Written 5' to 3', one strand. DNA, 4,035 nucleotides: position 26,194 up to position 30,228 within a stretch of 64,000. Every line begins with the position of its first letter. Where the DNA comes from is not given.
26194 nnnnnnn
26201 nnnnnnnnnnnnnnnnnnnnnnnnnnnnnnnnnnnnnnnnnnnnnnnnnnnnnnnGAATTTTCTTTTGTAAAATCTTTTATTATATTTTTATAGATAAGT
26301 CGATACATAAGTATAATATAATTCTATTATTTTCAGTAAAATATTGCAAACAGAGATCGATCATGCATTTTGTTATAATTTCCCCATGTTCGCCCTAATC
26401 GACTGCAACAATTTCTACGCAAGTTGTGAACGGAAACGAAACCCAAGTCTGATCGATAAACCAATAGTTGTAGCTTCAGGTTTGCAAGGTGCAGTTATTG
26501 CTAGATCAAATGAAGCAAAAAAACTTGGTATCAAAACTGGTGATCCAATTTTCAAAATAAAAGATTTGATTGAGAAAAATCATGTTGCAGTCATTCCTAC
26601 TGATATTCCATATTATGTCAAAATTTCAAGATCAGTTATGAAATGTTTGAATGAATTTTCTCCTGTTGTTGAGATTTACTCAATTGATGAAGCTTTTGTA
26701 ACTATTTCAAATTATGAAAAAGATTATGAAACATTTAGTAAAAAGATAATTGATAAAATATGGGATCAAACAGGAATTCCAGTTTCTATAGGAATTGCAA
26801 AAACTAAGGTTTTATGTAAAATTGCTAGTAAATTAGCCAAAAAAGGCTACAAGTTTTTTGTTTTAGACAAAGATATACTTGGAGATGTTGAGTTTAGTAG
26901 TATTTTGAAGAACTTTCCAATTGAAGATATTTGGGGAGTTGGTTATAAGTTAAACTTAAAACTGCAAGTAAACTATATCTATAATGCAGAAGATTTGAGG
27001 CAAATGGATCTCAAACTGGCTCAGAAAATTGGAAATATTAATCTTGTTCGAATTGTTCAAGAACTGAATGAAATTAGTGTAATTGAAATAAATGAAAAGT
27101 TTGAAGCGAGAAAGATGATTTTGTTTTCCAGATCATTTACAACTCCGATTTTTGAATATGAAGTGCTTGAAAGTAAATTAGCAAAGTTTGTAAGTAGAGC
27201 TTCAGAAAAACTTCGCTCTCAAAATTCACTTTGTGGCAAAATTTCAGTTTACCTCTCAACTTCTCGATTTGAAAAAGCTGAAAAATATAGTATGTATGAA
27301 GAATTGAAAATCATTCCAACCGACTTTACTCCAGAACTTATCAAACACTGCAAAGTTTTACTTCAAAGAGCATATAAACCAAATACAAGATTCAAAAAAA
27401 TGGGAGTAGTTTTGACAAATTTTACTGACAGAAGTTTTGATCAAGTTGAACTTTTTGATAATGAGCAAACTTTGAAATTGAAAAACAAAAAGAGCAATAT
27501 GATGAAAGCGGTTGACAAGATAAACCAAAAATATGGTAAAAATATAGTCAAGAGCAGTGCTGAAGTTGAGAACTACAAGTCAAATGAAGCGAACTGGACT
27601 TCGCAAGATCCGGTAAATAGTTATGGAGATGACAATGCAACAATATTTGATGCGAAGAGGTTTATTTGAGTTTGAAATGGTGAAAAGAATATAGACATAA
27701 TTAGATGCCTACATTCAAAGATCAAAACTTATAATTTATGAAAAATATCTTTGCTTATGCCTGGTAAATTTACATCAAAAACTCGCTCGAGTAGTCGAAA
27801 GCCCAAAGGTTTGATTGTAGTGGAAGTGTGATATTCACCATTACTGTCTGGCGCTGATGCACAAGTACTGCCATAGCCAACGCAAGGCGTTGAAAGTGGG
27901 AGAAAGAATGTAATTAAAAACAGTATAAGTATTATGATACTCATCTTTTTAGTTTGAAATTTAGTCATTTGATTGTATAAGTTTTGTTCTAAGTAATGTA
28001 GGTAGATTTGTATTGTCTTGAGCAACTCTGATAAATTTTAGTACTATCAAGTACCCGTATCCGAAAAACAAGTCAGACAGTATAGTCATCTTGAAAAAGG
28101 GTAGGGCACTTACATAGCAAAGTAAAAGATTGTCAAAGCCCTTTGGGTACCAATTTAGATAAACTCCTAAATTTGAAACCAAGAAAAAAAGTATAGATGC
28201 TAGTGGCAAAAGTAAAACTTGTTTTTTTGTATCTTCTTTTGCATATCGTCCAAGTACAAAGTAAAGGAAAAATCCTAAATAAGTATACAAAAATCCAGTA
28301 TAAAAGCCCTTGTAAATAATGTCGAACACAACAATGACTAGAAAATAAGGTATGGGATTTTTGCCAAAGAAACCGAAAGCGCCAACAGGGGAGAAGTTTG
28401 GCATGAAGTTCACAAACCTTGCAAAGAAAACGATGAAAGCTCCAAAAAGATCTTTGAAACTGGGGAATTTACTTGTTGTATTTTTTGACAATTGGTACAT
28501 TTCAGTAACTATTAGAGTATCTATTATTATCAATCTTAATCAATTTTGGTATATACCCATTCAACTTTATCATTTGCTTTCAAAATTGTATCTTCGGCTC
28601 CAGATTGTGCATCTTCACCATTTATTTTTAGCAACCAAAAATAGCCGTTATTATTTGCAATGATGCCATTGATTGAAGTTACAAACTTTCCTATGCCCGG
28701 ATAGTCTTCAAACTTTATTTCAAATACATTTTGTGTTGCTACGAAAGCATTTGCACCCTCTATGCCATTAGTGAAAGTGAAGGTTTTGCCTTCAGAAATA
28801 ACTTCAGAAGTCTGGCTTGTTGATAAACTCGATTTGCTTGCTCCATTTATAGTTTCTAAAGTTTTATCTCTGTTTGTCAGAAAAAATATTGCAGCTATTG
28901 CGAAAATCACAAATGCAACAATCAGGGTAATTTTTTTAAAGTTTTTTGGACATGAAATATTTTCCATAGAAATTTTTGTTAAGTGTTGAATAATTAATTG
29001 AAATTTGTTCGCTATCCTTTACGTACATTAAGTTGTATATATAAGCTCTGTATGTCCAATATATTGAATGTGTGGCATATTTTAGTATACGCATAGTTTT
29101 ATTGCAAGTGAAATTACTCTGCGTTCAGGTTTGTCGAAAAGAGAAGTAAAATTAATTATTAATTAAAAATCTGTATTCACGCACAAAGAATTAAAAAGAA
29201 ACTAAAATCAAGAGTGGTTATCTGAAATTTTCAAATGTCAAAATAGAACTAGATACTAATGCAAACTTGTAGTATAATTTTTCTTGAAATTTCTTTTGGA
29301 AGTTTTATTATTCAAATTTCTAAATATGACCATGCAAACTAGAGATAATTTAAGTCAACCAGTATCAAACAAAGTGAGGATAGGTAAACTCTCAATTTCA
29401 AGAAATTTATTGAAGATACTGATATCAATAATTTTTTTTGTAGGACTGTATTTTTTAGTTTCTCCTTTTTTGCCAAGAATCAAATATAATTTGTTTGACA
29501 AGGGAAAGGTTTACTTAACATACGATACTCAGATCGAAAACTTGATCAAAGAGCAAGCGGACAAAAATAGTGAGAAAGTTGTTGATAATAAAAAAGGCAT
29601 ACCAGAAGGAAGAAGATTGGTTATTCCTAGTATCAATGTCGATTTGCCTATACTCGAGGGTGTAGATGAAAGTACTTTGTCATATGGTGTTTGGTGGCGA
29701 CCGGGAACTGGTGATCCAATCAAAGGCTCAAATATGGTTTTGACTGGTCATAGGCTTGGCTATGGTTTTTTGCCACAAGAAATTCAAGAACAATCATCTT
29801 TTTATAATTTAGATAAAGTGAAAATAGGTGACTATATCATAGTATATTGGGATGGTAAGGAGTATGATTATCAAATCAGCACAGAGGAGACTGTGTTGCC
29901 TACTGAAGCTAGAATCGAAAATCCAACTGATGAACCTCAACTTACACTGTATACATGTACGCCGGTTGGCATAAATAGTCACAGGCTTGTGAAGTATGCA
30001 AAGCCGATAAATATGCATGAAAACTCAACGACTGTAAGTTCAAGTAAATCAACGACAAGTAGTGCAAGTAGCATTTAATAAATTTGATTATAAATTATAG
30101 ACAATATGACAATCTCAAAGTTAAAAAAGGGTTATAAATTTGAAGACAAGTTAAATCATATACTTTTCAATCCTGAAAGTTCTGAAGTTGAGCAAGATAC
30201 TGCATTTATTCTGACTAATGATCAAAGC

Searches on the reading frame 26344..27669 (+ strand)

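Call 8: search_protein_families(library=pfam, proteins=[window:26344-27669:+], max_evalue=0.01)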
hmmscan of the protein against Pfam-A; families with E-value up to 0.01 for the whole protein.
window:26344-27669:+ (441 aa): 4 families
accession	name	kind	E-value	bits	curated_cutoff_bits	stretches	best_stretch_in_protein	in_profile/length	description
PF00817.25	IMS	-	2.2e-41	141.7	23.2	1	19-163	1-148/148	impB/mucB/samB family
PF11799.13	IMS_C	-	4.3e-16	59.7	20.7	1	256-370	1-109/109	impB/mucB/samB family C-terminal domain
PF13438.11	DUF4113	-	6e-05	23.4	24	1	385-407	2-24/51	Domain of unknown function (DUF4113)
PF11798.14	IMS_HHH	-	0.00051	20.6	24.4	1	185-203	5-23/32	IMS family HHH motif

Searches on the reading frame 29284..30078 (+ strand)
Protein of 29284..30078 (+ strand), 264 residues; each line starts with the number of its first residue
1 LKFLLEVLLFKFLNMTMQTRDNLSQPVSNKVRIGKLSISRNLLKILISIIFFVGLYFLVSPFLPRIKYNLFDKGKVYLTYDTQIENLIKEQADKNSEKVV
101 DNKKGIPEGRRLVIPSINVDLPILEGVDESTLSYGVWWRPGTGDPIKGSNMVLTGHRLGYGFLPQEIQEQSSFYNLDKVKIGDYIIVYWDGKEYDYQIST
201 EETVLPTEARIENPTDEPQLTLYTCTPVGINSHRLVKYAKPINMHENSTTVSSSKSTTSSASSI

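Call 8: search_protein_families(library=pfam, proteins=[window:29284-30078:+], max_evalue=0.01)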
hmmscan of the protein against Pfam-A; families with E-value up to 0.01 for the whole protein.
window:29284-30078:+ (264 aa): 1 family
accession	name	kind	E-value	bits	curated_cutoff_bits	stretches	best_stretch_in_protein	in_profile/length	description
PF04203.18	Sortase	-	4.6e-26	91.4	26.6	1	112-241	1-124/125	Sortase domain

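Call 61: search_protein_families(library=ncbifam, proteins=[window:29284-30078:+], max_evalue=0.01)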
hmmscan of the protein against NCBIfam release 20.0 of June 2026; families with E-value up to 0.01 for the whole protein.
window:29284-30078:+ (264 aa): 6 families
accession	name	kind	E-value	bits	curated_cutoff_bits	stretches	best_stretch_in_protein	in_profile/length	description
NF033745.1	class_C_sortase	subfamily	2.7e-26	92.7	160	1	94-236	80-215/220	class C sortase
TIGR01076.1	sortase_fam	subfamily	9.9e-21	74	39.35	1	112-244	3-130/136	sortase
NF058671.1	sortase_SrtD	exception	3.2e-18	66.1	140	1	89-236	45-182/187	class D sortase, LPxTATN-specific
NF033746.1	class_D_sortase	subfamily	2.2e-17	63.2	165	1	111-242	12-134/135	class D sortase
NF033747.1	class_E_sortase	subfamily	1.4e-13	51.1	160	1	91-241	53-205/211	class E sortase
TIGR03784.1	marine_sortase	equivalog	5.8e-09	35.8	158.25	1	111-228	53-159/174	class GN sortase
